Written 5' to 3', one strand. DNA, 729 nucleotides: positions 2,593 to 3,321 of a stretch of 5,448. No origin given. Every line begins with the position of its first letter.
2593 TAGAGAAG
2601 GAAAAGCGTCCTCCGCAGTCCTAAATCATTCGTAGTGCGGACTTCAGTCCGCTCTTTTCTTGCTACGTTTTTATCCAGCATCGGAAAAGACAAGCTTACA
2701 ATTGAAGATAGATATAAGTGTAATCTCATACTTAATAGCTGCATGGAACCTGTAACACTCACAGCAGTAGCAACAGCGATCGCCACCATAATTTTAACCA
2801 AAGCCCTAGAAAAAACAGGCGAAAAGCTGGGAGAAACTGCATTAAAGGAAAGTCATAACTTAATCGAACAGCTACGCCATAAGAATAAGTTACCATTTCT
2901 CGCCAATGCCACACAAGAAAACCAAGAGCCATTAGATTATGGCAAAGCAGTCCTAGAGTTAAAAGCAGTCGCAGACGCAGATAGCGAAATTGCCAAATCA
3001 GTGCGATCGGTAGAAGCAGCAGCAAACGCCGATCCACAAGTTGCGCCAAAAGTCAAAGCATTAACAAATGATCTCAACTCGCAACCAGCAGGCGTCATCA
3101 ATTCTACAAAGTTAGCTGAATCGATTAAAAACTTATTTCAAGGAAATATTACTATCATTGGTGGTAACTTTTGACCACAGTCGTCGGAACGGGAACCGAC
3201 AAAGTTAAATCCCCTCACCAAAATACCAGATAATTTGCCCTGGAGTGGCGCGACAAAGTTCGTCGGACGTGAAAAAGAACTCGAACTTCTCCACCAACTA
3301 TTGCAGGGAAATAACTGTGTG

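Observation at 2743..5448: One in-frame TGA splits what looks like a single effector-NB-ARC-TPR gene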

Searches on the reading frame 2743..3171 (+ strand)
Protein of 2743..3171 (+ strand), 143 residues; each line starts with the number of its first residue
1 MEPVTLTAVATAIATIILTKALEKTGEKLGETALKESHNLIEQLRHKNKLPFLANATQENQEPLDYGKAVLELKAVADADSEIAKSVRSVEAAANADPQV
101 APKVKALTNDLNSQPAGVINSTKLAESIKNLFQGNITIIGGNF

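Call 4: search_protein_families(library=ncbifam, proteins=[window:2743-3171:+], max_evalue=0.01)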
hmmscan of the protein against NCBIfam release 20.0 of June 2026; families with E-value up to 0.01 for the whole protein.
window:2743-3171:+ (143 aa): 0 families

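Call 5: search_protein_families(library=pfam, proteins=[window:2743-3171:+], max_evalue=0.01)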
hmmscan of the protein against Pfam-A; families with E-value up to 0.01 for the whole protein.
window:2743-3171:+ (143 aa): 0 families

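Call 6: search_protein_families(library=padloc, proteins=[window:2743-3171:+], max_evalue=0.01)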
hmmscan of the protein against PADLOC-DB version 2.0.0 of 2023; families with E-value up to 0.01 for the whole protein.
window:2743-3171:+ (143 aa): 0 families

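Call 9: find_homologous_proteins(query=window:2743-3171:+, max_evalue=0.001)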
Query seq(143 aa) (143 aa): 166 proteins with E <= 0.001 among 203 candidates; the best 120 are listed.
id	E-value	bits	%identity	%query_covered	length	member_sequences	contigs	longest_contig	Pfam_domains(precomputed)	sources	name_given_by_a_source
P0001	1.9e-72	259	91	100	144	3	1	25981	-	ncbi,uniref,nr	ncbi:hypothetical protein H6G81_29785 [Scytonema hofmannii FACHB-248]|uniref:Uncharacterized protein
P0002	1.1e-65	238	85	100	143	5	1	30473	-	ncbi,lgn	-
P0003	2.1e-64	233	85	100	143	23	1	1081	-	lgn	-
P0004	1.5e-63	231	83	99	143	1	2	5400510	-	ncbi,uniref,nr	ncbi:hypothetical protein H6G81_30740 [Scytonema hofmannii FACHB-248]|uniref:Uncharacterized protein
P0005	1.6e-63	231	83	99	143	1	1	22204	-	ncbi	ncbi:MAG: hypothetical protein ACR2LR_29135 [Hassallia sp.]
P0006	2.9e-62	227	81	100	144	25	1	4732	-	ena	-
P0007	5.4e-62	226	82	100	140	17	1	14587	-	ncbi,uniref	ncbi:hypothetical protein [Nostoc sp.]|uniref:hypothetical protein n=1 Tax=Nostoc sp. TaxID=1180 Rep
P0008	5.5e-62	226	82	100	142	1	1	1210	-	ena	-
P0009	6.1e-62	225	82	99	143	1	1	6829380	-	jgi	jgi:hypothetical protein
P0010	1.1e-60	221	83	98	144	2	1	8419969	-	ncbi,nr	ncbi:hypothetical protein NIES4103_09880 [Nostoc sp. NIES-4103]|nr:hypothetical protein NIES4103_098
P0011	4.6e-60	219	80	100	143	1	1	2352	-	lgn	-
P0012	2.0e-58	214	82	94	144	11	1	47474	-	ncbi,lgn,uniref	ncbi:hypothetical protein [Nostoc sp.]|uniref:hypothetical protein n=1 Tax=Nostoc sp. TaxID=1180 Rep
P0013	6.0e-58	213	80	100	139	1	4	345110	-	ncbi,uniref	ncbi:hypothetical protein [Nostoc sp.]|uniref:hypothetical protein n=1 Tax=Nostoc sp. TaxID=1180 Rep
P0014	7.1e-58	212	80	100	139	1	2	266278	-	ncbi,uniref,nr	ncbi:MAG: hypothetical protein ACYTXT_13030 [Nostoc sp.]|uniref:hypothetical protein n=1 Tax=Nostoc 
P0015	8.1e-58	212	79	100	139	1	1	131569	-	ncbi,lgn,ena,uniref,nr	ncbi:MAG: hypothetical protein HWQ43_05805 [Nostoc sp. JL31]|uniref:hypothetical protein n=1 Tax=Nos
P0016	2.5e-57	211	78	100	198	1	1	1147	-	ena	-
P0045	2.3e-40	156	66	90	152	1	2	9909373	-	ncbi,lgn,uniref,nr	ncbi:hypothetical protein NIES2100_39740 [Calothrix sp. NIES-2100]|uniref:hypothetical protein n=1 T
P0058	2.2e-37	146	65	90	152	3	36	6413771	-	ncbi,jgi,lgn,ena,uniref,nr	ncbi:hypothetical protein ACN23B_18985 [Anabaena sp. FACHB-709]|uniref:Uncharacterized protein n=2 T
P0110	3.3e-25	107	46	100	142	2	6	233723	-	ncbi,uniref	ncbi:hypothetical protein QUB63_17505 [Microcoleus sp. ARI1-B5]|uniref:hypothetical protein n=1 Tax=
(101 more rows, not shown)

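Call 12: find_related_loci(query=A1, collection=genome_contigs, flank=4000)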
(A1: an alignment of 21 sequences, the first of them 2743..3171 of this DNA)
Query A1 (143 aa) in genome_contigs; peptide patterns used: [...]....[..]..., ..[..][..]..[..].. (x = any residue, [..] = any of these).
441 stretches matched a pattern; 378 encode a relative of the query (tblastn E <= 1e-3); the best 80 are kept; 80 distinct loci.
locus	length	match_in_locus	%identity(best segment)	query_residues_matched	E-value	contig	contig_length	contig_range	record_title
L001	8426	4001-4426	90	1-143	4e-80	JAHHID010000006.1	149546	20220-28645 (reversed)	MAG: Spirirestis rafaelensis WJT71-NPBG6 JAESGY010000033.1, whole genome shotgun sequence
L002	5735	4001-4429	85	1-143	1e-75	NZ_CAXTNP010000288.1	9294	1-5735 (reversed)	MAG: uncultured Nostoc sp. isolate public_SRR14722145_metawrap_bin.2 public_SRR14722145_metawrap_bin.2_288, whole genome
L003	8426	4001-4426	83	1-143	3e-72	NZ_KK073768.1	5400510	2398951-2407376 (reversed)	[Scytonema hofmanni] UTEX 2349 Tol9009DRAFT_TPD.8, whole genome shotgun sequence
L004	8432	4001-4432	82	1-143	4e-72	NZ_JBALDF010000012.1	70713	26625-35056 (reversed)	MAG: Nostoc sp. isolate P14213 bin 4 NODE_207_length_70713_cov_46.769733, whole genome shotgun sequence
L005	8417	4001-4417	84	1-143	6e-72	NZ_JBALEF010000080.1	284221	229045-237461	MAG: Nostoc sp. isolate P6447 bin 3 NODE_4_length_284221_cov_53.111260, whole genome shotgun sequence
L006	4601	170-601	82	1-143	1e-71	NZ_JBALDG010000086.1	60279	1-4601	MAG: Nostoc sp. isolate P14264 bin 5 NODE_387_length_60279_cov_59.644856, whole genome shotgun sequence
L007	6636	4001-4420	82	1-143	5e-71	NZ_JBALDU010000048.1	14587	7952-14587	MAG: Nostoc sp. isolate P2164 bin 3 NODE_1728_length_14587_cov_16.025462, whole genome shotgun sequence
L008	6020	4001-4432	82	1-143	5e-71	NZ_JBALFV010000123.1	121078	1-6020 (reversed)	MAG: Nostoc sp. isolate S5 bin 2 NODE_17_length_121078_cov_10.819768, whole genome shotgun sequence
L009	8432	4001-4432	81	1-143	7e-70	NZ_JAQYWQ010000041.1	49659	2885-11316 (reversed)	MAG: Nostoc sp. S13 S13_NODE_69_length_49659_cov_48.1613, whole genome shotgun sequence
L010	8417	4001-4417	82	1-143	2e-69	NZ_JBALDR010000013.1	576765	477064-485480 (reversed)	MAG: Nostoc sp. isolate P2123 bin 17 NODE_3_length_576765_cov_281.699778, whole genome shotgun sequence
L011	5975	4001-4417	82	1-143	2e-69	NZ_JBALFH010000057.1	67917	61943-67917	MAG: Nostoc sp. isolate P9820 bin 6 NODE_34_length_67917_cov_53.918625, whole genome shotgun sequence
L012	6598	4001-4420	80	1-143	4e-69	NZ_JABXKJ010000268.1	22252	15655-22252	MAG: Nostoc sp. NMS7 NODE_2159_length_22252_cov_27.8052, whole genome shotgun sequence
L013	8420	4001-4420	83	1-140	4e-69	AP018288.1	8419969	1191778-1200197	Nostoc sp. NIES-4103 DNA, nearly complete genome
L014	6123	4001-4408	82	1-135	8e-69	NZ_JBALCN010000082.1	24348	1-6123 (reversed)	MAG: Nostoc sp. isolate P12537 bin 5 NODE_739_length_24348_cov_83.835690, whole genome shotgun sequence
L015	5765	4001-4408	82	1-135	1e-68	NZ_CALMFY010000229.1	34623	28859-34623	MAG: uncultured Nostoc sp. isolate SRR13685151_bin.36_CONCOCT_v1.1_MAG NODE_74_length_34623_cov_13.568821, whole genome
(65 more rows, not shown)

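Call 26: search_protein_representatives(alignment_id=A1)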
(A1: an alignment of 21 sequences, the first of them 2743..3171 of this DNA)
Query: 21 sequences, 144 profile positions. Proteins with E-value up to 0.001 (for the whole library): 389; up to 1e-10: 189; up to 1e-30: 19. The best 150 are listed.
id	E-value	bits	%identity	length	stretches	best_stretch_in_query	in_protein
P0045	3.6e-63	228.2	-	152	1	1-143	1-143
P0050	8.5e-50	184.8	-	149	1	1-143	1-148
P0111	1.4e-48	180.9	-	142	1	1-141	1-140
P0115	3.0e-47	176.5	-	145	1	1-143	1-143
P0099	1.5e-43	164.6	-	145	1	1-139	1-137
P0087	2.6e-43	163.8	-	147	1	1-143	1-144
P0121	1.2e-39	151.8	-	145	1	1-144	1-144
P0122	9.9e-39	148.9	-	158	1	1-141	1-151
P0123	5.7e-38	146.4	-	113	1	1-93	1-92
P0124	1.0e-37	145.6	-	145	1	3-144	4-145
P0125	4.5e-37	143.5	-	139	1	1-141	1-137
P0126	6.3e-37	143.1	-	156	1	1-141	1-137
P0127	6.1e-34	133.4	-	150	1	1-143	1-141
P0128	1.2e-33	132.5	-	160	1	1-141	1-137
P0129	2.4e-33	131.4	-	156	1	1-142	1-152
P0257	2.4e-13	66.6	-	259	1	6-144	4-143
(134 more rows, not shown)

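Call 28: predict_structure(alignment_id=A1)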
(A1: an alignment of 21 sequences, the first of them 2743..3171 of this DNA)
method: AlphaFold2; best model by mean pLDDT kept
length: 143 residues; sequences in the alignment: 21
mean_pLDDT: 67.1   pTM: 0.66
mean pLDDT of the five models: 67.1, 62.5, 59.8, 54.0, 53.0
residues with pLDDT >= 90: 0; 70-90: 84; 50-70: 35; < 50: 24
segments of 3 or more residues with pLDDT < 50: 23-27, 54-62, 134-143
pLDDT, mean of each block of 10 residues (from residue 1): 75 73 51 76 74 45 65 83 85 79 75 60 68 41 29
secondary structure, 60 per line:
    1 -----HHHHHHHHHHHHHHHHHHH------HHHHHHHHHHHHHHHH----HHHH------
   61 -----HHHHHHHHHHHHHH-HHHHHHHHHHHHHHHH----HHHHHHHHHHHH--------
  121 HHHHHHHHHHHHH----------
elements in order: H6-24 H31-46 H51-54 H66-79 H81-96 H101-112 H121-133

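Call 30: find_encoding_contigs(protein=P0257, flank=4000, max_places=3)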
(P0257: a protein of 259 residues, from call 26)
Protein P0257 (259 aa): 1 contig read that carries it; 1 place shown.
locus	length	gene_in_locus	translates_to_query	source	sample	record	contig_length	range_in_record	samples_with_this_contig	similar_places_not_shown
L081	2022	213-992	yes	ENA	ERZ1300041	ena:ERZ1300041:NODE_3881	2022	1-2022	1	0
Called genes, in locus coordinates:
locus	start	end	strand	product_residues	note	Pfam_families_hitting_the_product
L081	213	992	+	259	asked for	-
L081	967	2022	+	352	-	?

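Call 35: fold_search(model_id=the predicted structure, library=pdb)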
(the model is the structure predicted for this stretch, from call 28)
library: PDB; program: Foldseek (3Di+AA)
matches with E <= 10: 108; with E <= 0.001: 0
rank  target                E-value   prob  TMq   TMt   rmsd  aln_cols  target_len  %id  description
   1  4hr1_A                2.0e+00  0.09  0.23  0.26  12.3       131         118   13  Structure of PAV1-137, a protein from the virus PAV1 that infects Pyrococcus abyssi. (released 2013-06-19)
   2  2vyf_B                2.5e+00  0.04  0.18  0.09  17.1       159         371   17  Crystal Structure of the DnaC (released 2008-12-30)
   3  7vwa                  2.8e+00  0.11  0.31  0.32   8.2       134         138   12  Helicoverpa armigera pheromone-binding protein PBP1 with Z-9-hexadecenal (released 2022-02-02)
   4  5gou_H                2.8e+00  0.06  0.23  0.23  13.8       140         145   14  Structure of a 16-mer protein nanocage fabricated from its 24-mer analogue by subunit interface redesign (released 2017-02-22)
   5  4ztt_A                2.8e+00  0.06  0.21  0.20  13.5       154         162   12  Crystal structures of ferritin mutants reveal diferric-peroxo intermediates (released 2016-06-15)
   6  2cn7                  2.8e+00  0.05  0.20  0.17  13.2       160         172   14  Recombinant human H ferritin, K86Q, E27D and E107D mutant (released 2006-12-13)
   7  6qj1                  2.9e+00  0.04  0.18  0.08  22.5       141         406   13  Crystal structure of the C. thermophilum condensin Smc2 ATPase head (crystal from I) (released 2019-07-03)
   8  4xgs_A                3.1e+00  0.05  0.21  0.19  13.7       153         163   11  Crystal structure analysis of novel iron uptake mechanism of Gram-negative bacterial ferritin (released 2016-07-06)
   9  8w74                  3.1e+00  0.05  0.22  0.19  15.5       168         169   15  Fe-O nanocluster of form-II in the 4-fold channel of Ureaplasma diversum ferritin (released 2024-06-12)
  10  9jiu_A                3.1e+00  0.05  0.22  0.19  13.1       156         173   12  Ferritin mutant R63MeHis (released 2024-12-04)
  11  3ajp                  3.1e+00  0.04  0.20  0.17  13.2       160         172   14  Crystal structure of human H ferritin E140A mutant (released 2010-08-25)
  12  8w73                  3.3e+00  0.04  0.21  0.18  13.9       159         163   16  Fe-O nanocluster of form-I in the 4-fold channel of Ureaplasma diversum ferritin (released 2024-06-12)
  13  8oyy_A                3.4e+00  0.07  0.27  0.19  13.3       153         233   10  De novo designed soluble GPCR-like fold GLF_32 (released 2023-10-18)
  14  6wlw_0                3.4e+00  0.06  0.25  0.19  18.4       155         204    8  The Vo region of human V-ATPase in state 1 (focused refinement) (released 2020-11-11)
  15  8w6y                  3.4e+00  0.04  0.21  0.19  13.3       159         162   14  Ferritin from Ureaplasma diversum soaking in Fe2+ solution for 10 min (released 2024-06-12)
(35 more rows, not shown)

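Call 40: search_solved_structures(query=A1, max_evalue=10)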
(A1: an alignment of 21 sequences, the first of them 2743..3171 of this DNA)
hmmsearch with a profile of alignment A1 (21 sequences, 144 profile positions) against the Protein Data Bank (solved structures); distinct sequences matched with E-value up to 10: 5.
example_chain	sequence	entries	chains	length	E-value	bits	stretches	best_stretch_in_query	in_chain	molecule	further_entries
9bqx_A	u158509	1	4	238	0.12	15.6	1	31-129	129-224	Amphiphysin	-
6sai_A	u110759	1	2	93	0.19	15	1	67-140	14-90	Gag protein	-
9gf4_A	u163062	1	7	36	0.38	14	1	83-113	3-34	CC-Hept-IV-hen2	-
7cgf_A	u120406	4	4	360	1.5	12.1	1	14-66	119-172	PUM-HD domain-containing protein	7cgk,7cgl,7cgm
4q25_A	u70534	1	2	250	2.4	11.4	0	90-116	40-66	Phosphate-specific transport system accessory protein PhoU homolog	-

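Call 41: search_protein_families(library=pfam, alignment_id=A1, max_evalue=10)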
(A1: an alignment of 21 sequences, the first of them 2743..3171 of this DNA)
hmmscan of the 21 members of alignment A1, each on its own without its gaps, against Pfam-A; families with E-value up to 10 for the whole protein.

A. member 1, window:2743-3171:+ (143 aa): 1 family
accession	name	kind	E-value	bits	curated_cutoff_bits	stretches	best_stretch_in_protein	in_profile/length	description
PF03538.19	VRP1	-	0.011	15.7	22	1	13-135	183-304/328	Salmonella virulence plasmid 28.1kDa A protein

B. families by the number of members that match (of 21 scanned): 38 families (the first 25 are shown)
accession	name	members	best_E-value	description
PF03538.19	VRP1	3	0.0063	Salmonella virulence plasmid 28.1kDa A protein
PF06133.16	Com_YlbF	3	0.009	Control of competence regulator ComK, YlbF/YmcA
PF07464.16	ApoLp-III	3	0.027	Apolipophorin-III precursor (apoLp-III)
PF04316.19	FlgM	3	0.053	Anti-sigma-28 factor, FlgM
PF20512.3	PMI_typeI_hel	3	0.077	Phosphomannose isomerase type I, helical insertion domain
PF12228.14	DUF3604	2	0.012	Protein of unknown function (DUF3604)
PF24999.1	LAMB4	2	0.022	Laminin subunit beta-4-like domain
PF01895.24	PhoU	2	0.053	PhoU domain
PF11090.14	Phage_T7_Gp13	2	0.057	Bacteriophage T7, probable scaffold protein Gp13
PF24408.1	wHTH-Calcineurin_assc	2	0.076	wHTH-Calcineurin_assc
PF02909.22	TetR_C_1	2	0.13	Tetracyclin repressor-like, C-terminal domain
PF01817.26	CM_2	2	0.19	Chorismate mutase type II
PF01715.23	IPPT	1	0.0061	IPP transferase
PF05384.16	DegS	1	0.02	Sensor protein DegS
PF17675.6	APG6_N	1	0.022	Apg6 coiled-coil region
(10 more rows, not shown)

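Call 42: list_cluster_members(proteins=[P0058, P0015, P0045])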
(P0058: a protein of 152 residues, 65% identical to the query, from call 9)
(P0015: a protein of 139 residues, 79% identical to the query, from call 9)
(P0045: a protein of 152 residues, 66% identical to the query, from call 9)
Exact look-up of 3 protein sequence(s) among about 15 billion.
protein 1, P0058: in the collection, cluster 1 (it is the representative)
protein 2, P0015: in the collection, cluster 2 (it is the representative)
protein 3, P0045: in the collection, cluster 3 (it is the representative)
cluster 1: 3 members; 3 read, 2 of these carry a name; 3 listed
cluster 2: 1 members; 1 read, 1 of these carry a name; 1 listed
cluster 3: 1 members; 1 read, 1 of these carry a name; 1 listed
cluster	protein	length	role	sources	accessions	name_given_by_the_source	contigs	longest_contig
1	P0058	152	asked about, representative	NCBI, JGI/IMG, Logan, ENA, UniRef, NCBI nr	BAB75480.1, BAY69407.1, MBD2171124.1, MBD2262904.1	hypothetical protein ACN23B_18985 [Anabaena sp. FACHB-709] | Uncharacterized protein n=2 Tax=Nostocaceae TaxID=1162 RepID=A0A1Z4KKC0_ANAVA | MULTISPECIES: hypothetical protein [Nostocaceae]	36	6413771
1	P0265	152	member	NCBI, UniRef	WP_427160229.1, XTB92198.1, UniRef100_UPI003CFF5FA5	hypothetical protein ACQFX9_00520 [Aliinostoc sp. HNIBRCY26] | hypothetical protein n=1 Tax=Aliinostoc sp. HNIBRCY26 TaxID=3418997 RepID=UPI003CFF5FA5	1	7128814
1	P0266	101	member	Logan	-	-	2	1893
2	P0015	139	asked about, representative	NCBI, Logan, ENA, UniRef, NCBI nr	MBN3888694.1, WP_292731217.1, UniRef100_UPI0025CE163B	MAG: hypothetical protein HWQ43_05805 [Nostoc sp. JL31] | hypothetical protein n=1 Tax=Nostoc sp. JL31 TaxID=2815395 RepID=UPI0025CE163B | hypothetical protein [Nostoc sp. JL31]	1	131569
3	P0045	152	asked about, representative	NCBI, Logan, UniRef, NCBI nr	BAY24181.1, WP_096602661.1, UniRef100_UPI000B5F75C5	hypothetical protein NIES2100_39740 [Calothrix sp. NIES-2100] | hypothetical protein n=1 Tax=Calothrix sp. NIES-2100 TaxID=1954172 RepID=UPI000B5F75C5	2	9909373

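Call 53: find_encoding_contigs(protein=P0058, flank=5000, max_places=3)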
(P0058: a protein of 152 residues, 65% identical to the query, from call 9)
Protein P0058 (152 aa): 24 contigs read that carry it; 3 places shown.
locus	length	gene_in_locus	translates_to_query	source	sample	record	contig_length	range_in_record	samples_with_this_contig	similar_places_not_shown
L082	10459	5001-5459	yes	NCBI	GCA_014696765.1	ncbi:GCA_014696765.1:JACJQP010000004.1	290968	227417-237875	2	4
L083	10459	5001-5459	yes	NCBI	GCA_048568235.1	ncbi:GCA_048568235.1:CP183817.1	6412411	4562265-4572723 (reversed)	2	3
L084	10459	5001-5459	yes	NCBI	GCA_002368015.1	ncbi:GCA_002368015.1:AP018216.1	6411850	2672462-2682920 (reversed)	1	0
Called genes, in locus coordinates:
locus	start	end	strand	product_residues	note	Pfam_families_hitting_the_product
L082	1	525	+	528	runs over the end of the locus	PF02517:Rce1-like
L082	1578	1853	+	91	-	PF05154:TM2 (weak)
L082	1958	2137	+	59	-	-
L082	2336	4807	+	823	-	PF00403:HMA, PF00122:E1-E2_ATPase, PF00702:Hydrolase, PF08282:Hydrolase_3 (faint)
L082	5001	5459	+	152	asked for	-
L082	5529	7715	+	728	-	PF00931:NB-ARC, PF24885:TPR_NPHP3, PF13424:TPR_12, PF13374:TPR_10, PF13424:TPR_12, PF13432:TPR_16, PF13374:TPR_10, PF13424:TPR_12, +46 more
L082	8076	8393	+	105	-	PF01850:PIN (weak)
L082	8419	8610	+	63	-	-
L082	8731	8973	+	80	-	-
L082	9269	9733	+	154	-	PF00498:FHA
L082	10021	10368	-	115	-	-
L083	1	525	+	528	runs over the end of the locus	PF02517:Rce1-like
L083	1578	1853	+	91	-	PF05154:TM2 (weak)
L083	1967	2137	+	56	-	-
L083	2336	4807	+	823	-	PF00403:HMA, PF00122:E1-E2_ATPase, PF00702:Hydrolase, PF08282:Hydrolase_3 (faint)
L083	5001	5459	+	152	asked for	-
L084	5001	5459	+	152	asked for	-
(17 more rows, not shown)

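Call 85: find_encoding_contigs(protein=P0016, flank=1500, max_places=3)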
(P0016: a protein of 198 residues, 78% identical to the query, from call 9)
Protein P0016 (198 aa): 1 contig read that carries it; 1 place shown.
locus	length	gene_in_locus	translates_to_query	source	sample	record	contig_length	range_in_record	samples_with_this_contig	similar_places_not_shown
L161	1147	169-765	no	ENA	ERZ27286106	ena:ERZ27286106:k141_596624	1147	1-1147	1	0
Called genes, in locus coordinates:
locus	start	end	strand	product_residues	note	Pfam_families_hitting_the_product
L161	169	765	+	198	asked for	-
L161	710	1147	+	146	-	?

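Call 93: find_encoding_contigs(protein=P0110, flank=3000, max_places=2)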
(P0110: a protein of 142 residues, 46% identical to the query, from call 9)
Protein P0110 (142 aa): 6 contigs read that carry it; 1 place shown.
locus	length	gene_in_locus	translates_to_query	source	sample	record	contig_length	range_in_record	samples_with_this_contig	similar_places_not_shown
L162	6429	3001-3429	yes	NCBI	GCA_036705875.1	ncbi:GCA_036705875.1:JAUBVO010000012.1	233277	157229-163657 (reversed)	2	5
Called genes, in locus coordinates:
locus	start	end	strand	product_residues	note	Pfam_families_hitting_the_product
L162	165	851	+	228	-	PF05685:Uma2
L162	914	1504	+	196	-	PF05685:Uma2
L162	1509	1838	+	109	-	PF02604:PhdYeFM_antitox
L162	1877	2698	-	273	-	PF26355:HTH_VMAP-M9, PF00805:Pentapeptide (faint)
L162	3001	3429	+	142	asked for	-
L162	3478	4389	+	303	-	PF04151:PPC (faint)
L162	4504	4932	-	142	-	-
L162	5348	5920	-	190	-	PF05685:Uma2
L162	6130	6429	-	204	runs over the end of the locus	PF05685:Uma2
